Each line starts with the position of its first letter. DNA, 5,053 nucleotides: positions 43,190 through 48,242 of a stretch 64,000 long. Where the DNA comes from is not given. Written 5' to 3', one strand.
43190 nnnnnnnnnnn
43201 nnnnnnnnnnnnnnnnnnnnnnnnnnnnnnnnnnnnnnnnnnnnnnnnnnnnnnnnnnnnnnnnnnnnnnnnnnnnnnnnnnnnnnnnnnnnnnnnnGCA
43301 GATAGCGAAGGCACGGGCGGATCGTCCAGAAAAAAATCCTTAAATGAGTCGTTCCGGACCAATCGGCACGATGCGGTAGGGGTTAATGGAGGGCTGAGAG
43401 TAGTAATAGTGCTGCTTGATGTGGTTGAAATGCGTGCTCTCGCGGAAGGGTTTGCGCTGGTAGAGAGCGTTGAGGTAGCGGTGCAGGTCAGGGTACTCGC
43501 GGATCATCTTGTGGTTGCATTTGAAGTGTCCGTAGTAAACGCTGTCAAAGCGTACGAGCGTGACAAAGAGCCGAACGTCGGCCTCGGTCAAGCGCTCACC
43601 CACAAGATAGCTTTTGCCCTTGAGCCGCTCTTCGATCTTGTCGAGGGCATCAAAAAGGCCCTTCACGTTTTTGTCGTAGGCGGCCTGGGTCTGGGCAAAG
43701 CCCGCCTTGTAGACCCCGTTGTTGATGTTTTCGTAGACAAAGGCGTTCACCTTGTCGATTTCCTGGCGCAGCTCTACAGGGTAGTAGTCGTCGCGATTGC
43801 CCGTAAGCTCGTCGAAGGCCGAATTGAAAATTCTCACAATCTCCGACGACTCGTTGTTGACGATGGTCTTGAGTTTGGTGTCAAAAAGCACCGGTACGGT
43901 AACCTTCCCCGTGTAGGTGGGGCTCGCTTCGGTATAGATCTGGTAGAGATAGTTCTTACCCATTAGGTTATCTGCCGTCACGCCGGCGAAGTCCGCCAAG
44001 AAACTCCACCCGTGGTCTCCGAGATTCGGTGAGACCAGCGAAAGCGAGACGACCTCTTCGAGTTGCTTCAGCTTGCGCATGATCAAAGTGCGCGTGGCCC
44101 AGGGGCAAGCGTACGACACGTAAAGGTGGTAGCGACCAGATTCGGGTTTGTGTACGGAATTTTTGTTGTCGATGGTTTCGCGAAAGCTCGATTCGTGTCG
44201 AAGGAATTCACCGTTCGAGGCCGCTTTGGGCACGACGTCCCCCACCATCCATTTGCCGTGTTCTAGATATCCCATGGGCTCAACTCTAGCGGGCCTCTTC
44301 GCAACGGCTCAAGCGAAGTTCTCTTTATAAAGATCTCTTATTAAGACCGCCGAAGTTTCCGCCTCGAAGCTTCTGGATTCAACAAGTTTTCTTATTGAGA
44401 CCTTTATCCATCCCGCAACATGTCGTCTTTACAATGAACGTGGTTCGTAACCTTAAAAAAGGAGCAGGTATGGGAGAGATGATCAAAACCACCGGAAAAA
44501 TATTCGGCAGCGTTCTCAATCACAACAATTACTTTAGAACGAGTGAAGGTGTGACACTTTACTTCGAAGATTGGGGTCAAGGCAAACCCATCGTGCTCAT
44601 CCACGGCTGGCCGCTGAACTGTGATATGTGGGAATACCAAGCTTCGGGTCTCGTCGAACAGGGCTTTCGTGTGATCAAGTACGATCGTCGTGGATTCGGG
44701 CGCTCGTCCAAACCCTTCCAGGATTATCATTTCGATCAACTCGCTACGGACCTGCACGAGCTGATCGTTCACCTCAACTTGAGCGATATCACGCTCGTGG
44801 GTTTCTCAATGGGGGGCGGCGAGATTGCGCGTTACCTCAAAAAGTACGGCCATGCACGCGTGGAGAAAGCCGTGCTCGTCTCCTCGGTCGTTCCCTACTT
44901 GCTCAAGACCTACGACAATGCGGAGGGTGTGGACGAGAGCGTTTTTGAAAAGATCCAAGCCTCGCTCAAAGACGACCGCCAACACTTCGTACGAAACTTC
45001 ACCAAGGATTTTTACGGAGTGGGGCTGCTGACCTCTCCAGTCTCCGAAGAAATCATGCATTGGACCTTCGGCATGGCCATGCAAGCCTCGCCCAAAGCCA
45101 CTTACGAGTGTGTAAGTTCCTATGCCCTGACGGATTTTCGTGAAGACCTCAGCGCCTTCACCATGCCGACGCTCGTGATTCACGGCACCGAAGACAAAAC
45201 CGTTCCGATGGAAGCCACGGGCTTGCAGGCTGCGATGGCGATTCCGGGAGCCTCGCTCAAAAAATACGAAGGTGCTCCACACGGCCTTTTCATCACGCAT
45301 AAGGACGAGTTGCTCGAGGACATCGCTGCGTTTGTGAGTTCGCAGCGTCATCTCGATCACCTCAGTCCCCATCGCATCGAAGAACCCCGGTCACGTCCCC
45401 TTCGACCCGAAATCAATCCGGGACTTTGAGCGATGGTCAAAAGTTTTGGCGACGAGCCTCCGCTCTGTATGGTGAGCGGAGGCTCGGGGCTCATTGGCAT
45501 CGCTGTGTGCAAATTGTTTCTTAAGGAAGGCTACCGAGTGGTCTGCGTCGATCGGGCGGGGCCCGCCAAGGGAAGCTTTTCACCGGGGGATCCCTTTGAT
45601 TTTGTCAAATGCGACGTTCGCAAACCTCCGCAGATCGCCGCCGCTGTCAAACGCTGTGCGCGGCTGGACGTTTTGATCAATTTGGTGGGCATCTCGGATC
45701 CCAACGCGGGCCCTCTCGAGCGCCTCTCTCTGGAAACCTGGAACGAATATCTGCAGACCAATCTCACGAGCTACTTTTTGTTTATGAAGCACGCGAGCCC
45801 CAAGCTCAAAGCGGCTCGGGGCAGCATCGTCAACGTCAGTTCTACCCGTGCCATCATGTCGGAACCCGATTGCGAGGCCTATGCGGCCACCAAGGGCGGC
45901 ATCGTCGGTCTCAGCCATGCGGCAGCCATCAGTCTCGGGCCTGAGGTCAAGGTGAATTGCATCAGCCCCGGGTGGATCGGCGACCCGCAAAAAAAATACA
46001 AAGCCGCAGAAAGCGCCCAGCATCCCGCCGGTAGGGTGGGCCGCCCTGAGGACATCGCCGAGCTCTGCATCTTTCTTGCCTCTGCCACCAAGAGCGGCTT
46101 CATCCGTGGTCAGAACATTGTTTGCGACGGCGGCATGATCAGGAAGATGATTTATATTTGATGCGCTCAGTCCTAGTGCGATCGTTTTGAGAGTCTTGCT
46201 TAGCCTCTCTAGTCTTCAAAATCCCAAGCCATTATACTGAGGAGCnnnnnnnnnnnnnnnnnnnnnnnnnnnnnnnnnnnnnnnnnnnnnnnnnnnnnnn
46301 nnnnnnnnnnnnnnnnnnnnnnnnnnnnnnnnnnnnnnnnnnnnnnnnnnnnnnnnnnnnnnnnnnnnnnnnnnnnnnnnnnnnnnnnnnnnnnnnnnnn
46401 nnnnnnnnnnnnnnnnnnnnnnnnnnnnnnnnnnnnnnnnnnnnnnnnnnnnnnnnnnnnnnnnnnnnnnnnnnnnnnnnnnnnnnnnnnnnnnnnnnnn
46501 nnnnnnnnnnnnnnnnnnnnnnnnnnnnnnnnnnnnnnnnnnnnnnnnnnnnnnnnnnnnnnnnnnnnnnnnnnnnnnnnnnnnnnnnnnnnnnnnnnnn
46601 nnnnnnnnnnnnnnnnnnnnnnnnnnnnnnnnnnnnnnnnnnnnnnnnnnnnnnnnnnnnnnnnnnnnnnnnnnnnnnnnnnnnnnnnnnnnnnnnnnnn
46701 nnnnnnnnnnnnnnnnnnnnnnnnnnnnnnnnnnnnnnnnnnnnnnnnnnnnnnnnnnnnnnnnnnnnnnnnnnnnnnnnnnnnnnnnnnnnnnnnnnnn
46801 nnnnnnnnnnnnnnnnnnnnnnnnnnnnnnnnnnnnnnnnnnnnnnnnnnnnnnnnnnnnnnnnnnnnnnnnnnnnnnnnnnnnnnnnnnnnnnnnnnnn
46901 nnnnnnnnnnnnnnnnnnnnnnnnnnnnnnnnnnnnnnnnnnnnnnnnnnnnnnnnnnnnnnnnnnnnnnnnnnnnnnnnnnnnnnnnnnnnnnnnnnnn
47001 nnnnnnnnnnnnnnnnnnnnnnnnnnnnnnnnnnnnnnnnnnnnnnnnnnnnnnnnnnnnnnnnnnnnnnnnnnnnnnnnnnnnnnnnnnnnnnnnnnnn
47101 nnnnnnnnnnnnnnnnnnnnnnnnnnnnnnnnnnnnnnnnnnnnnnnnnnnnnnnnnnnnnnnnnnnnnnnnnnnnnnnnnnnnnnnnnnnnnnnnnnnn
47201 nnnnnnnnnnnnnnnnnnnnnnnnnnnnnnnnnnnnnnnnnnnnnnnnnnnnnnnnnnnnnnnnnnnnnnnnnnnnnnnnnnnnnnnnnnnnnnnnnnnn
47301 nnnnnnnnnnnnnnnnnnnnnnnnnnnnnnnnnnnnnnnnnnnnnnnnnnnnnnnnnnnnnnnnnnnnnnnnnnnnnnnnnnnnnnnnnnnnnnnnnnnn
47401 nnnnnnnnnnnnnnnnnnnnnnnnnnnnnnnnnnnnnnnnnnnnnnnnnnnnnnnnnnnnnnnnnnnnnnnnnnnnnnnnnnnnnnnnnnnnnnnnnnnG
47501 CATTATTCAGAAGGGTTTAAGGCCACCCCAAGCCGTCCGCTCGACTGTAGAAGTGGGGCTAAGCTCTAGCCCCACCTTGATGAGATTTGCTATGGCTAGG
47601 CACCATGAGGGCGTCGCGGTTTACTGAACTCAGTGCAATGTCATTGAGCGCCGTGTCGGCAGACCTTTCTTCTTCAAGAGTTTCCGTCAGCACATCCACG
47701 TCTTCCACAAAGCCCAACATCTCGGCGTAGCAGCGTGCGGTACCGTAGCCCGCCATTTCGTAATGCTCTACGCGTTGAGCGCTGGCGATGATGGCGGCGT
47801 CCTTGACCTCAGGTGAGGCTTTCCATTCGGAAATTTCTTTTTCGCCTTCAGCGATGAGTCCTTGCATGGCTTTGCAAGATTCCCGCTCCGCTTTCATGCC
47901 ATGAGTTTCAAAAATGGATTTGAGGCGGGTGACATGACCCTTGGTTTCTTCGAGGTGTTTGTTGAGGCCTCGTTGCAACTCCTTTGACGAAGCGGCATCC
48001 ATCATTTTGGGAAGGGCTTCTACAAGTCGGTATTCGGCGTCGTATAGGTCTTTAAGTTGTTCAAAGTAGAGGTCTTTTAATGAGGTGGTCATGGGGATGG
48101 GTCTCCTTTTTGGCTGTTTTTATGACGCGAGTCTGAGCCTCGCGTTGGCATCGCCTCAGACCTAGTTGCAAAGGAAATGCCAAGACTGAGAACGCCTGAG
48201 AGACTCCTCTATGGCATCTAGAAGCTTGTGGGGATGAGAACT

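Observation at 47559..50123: Compact sigma-54 module: one activator flanked by two near-identical -24/-12 promoters driving ferritin-like proteins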

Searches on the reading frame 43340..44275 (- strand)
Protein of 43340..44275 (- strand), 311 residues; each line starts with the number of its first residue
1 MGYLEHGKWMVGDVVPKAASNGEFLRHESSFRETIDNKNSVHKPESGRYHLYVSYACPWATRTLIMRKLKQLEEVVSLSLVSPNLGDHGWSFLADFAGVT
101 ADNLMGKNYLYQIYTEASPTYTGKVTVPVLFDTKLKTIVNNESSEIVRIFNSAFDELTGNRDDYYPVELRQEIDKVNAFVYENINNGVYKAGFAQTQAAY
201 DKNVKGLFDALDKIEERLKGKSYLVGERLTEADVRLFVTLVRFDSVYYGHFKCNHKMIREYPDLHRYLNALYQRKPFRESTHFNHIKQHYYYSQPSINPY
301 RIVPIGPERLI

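Call 43: search_protein_families(library=pfam, proteins=[window:43340-44275:-], max_evalue=0.01)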
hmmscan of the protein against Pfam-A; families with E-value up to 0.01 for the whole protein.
window:43340-44275:- (311 aa): 7 families
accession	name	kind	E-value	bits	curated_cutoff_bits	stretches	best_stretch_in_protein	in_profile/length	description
PF13410.11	GST_C_2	-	5.7e-16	58.8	24.9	1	197-270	1-69/69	Glutathione S-transferase, C-terminal domain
PF13409.12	GST_N_2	-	3.1e-09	37.7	25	1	56-152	1-69/70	Glutathione S-transferase, N-terminal domain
PF00043.30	GST_C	-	5.4e-09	36.6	20.7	1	191-274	15-92/93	Glutathione S-transferase, C-terminal domain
PF14497.11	GST_C_3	-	7e-06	26.6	21.6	1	199-274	26-94/104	Glutathione S-transferase, C-terminal domain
PF21972.1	Arc1p_N_like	-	0.0012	19.5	27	1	209-242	19-52/81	Nuclear-export cofactor Arc1p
PF13417.12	GST_N_3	-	0.0014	19.4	22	0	51-87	1-33/75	Glutathione S-transferase, N-terminal domain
PF17171.9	GST_C_6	-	0.0026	17.9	28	1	210-268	4-61/64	Glutathione S-transferase, C-terminal domain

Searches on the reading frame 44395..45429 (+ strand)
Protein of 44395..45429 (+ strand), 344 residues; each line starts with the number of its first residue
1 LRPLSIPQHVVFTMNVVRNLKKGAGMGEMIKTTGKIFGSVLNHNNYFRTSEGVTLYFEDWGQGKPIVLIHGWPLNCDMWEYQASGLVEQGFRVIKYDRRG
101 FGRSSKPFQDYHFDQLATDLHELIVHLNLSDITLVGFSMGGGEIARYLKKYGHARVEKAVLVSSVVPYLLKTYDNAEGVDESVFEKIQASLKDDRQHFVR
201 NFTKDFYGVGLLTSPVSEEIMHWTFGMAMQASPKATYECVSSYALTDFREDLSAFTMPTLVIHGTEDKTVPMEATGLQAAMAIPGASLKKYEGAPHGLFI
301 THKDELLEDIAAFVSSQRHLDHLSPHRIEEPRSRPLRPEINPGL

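Call 3: search_protein_families(library=pfam, proteins=[window:44395-45429:+])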
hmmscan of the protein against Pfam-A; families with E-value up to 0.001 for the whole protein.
window:44395-45429:+ (344 aa): 4 families
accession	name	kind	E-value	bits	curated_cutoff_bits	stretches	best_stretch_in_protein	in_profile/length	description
PF00561.26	Abhydrolase_1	-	5.5e-33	115.1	25.8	1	64-302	1-244/245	alpha/beta hydrolase fold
PF12146.15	Hydrolase_4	-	4.3e-21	75.8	27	2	66-168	7-113/239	Serine aminopeptidase, S33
PF12697.13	Abhydrolase_6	-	3.6e-19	70.7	26.3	1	66-307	1-215/217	Alpha/beta hydrolase family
PF06028.17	DUF915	-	0.00058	19.7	22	0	120-160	93-137/255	Alpha/beta hydrolase of unknown function (DUF915)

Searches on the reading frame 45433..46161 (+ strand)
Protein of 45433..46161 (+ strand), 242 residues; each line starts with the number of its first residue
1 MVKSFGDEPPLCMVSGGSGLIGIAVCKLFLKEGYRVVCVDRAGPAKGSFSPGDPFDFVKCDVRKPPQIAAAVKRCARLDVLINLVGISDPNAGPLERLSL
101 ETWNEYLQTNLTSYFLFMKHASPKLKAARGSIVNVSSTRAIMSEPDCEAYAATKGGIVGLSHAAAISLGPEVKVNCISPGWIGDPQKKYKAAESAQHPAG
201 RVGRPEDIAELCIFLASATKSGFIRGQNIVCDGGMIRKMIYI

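Call 3: search_protein_families(library=pfam, proteins=[window:45433-46161:+])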
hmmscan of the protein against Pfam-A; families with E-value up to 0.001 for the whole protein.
window:45433-46161:+ (242 aa): 3 families
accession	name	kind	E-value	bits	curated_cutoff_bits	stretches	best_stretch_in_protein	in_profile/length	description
PF13561.12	adh_short_C2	-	4.1e-47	161.2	27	1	21-235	8-235/236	Enoyl-(Acyl carrier protein) reductase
PF00106.31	adh_short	-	1.1e-34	120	26.6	1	13-183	4-183/195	short chain dehydrogenase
PF01370.27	Epimerase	-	1.1e-10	41.8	20.9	1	13-97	2-84/240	NAD dependent epimerase/dehydratase family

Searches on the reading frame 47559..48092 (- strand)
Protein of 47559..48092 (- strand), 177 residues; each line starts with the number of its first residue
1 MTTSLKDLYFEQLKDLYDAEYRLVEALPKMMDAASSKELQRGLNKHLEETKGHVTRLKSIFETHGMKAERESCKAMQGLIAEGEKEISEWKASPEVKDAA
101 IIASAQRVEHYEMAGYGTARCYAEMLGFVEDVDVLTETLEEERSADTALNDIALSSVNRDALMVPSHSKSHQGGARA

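Call 3: search_protein_families(library=pfam, proteins=[window:47559-48092:-])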
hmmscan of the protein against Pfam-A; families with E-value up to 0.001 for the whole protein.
window:47559-48092:- (177 aa): 1 family
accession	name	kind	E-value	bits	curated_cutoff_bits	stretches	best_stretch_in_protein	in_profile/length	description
PF05974.18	DUF892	-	1e-50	172.3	23.7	1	5-161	2-158/159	Domain of unknown function (DUF892)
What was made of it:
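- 47559..48092 (-): DUF892 / YciF-like ferritin-fold gene (177 aa). Pfam PF05974 E=1e-50 (call 3).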

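Call 37: search_solved_structures(query=window:47559-48092:-, max_evalue=0.001)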
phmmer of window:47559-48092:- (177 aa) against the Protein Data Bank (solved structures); distinct sequences matched with E-value up to 0.001: 4.
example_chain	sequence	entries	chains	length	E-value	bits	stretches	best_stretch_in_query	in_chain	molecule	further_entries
4eru_A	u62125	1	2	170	9.9e-38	133.2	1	4-161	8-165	YciF Bacterial Stress Response Protein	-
7tmv_A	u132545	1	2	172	1.4e-35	126.2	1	4-160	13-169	Putative structural protein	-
2gyq_A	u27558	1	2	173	4.2e-35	124.7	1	4-161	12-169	ycfI, putative structural protein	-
2gs4_A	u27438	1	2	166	5.7e-35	124.2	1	4-161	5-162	Protein yciF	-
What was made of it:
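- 47559..48092 (-): PDB YciF 4eru E=1e-37 (call 37).
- On DUF892 / YciF-YciE ferritin-like family: 4eru, 2gs4, 2gyq and 7tmv at E=1e-35 to 1e-37 (call 37).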

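Call 39: search_protein_families(library=ncbifam, proteins=[window:47559-48092:-], max_evalue=0.01)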
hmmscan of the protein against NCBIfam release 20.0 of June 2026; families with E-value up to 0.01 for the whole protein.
window:47559-48092:- (177 aa): 0 families
